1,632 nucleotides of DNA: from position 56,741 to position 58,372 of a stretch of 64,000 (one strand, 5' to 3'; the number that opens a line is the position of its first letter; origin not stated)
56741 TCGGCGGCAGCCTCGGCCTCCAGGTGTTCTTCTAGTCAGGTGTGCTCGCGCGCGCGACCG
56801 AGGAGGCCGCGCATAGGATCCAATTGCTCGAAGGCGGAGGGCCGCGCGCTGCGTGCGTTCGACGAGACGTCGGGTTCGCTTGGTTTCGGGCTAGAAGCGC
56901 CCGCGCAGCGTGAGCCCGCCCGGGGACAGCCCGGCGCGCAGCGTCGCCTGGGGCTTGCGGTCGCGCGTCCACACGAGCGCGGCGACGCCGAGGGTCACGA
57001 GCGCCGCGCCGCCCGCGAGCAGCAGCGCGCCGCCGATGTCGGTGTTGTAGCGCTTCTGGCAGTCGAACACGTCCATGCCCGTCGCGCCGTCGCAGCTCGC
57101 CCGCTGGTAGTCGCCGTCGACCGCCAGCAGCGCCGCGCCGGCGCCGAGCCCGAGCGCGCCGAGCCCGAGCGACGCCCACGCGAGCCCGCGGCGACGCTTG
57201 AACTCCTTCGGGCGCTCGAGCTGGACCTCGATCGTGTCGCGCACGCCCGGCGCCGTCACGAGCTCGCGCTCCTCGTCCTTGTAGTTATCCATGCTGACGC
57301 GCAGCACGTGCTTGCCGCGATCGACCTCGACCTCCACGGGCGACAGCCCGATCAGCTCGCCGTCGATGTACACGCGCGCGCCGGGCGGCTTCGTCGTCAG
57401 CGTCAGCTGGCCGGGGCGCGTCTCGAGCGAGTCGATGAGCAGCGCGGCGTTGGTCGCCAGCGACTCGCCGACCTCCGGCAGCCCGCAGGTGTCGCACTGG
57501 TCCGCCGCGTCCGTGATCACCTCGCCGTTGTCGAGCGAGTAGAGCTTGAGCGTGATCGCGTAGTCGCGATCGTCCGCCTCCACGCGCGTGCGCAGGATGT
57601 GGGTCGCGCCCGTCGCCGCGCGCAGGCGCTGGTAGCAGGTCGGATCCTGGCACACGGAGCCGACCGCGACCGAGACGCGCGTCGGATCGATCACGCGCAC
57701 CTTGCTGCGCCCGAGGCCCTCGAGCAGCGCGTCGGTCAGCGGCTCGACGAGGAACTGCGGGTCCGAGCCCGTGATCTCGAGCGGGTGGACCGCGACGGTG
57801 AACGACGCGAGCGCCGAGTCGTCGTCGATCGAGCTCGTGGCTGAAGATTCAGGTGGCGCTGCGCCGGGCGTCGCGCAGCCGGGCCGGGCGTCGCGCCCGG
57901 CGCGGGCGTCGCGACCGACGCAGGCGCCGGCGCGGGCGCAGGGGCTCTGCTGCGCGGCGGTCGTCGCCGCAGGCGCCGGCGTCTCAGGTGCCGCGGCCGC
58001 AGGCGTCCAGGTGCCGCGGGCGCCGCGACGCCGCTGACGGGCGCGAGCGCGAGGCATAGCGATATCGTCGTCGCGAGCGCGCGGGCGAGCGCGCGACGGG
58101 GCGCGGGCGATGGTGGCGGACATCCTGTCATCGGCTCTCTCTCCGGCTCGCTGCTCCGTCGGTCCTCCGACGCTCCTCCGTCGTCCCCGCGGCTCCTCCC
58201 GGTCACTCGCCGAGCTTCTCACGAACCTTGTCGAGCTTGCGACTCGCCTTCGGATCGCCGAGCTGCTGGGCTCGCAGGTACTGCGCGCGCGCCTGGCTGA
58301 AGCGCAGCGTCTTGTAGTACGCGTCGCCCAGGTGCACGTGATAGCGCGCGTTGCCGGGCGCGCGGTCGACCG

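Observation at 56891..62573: Three-gene operon: FGE-sulfatase-domain lipoprotein, Ser/Thr kinase with TPR tail, PEGA membrane protein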

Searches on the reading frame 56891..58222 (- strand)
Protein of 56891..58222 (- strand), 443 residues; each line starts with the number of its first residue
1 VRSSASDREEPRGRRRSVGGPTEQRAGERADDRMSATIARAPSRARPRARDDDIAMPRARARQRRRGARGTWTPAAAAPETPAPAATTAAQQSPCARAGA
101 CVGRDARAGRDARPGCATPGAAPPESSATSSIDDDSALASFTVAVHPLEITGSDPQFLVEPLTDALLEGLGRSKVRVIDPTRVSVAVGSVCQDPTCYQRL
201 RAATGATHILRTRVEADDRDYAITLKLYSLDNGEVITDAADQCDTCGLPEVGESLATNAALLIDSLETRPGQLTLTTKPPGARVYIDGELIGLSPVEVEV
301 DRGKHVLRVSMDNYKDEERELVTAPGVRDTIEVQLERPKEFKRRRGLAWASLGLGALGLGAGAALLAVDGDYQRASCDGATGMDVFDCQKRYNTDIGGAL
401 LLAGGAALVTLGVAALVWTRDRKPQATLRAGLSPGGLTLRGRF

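Call 3: search_protein_families(library=pfam, proteins=[window:56891-58222:-], max_evalue=0.01)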
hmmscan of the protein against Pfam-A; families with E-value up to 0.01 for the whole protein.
window:56891-58222:- (443 aa): 1 family
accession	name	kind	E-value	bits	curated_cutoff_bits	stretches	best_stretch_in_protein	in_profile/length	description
PF08308.17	PEGA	-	6.6e-13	48.8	20.8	1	271-320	2-52/71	PEGA domain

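Call 4: search_protein_families(library=ncbifam, proteins=[window:56891-58222:-], max_evalue=0.01)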
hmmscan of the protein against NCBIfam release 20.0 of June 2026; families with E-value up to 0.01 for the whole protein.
window:56891-58222:- (443 aa): 0 families

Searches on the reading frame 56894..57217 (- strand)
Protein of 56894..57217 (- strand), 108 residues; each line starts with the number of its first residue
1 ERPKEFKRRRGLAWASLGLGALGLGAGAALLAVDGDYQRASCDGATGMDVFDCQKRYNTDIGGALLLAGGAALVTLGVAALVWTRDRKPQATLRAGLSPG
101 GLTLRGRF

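Call 72: search_protein_families(library=ncbifam, proteins=[window:56894-57217:-], max_evalue=10)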
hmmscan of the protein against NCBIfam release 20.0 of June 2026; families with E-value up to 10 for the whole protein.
seq(108 aa): 2 families
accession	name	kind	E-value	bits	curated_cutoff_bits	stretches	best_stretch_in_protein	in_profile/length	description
TIGR03920.1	T7SS_EccD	equivalog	0.0037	16.1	94.95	1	9-95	167-229/455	type VII secretion integral membrane protein EccD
NF058571.1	GVDTG_CTERM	domain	0.083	13.2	29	1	63-85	20-42/44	GVDTG sorting domain-containing protein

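Call 73: search_protein_families(library=pfam, proteins=[window:56894-57217:-], max_evalue=10)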
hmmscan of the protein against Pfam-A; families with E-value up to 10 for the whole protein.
seq(108 aa): 2 families
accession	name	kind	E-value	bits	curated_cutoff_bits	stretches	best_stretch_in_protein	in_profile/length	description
PF12555.13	SteA-like_C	-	0.11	13.1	26.4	1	62-82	13-33/52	SteA-like C-terminal domain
PF19744.4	DUF6232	-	0.14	13.1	27.4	1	10-97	32-90/117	Family of unknown function (DUF6232)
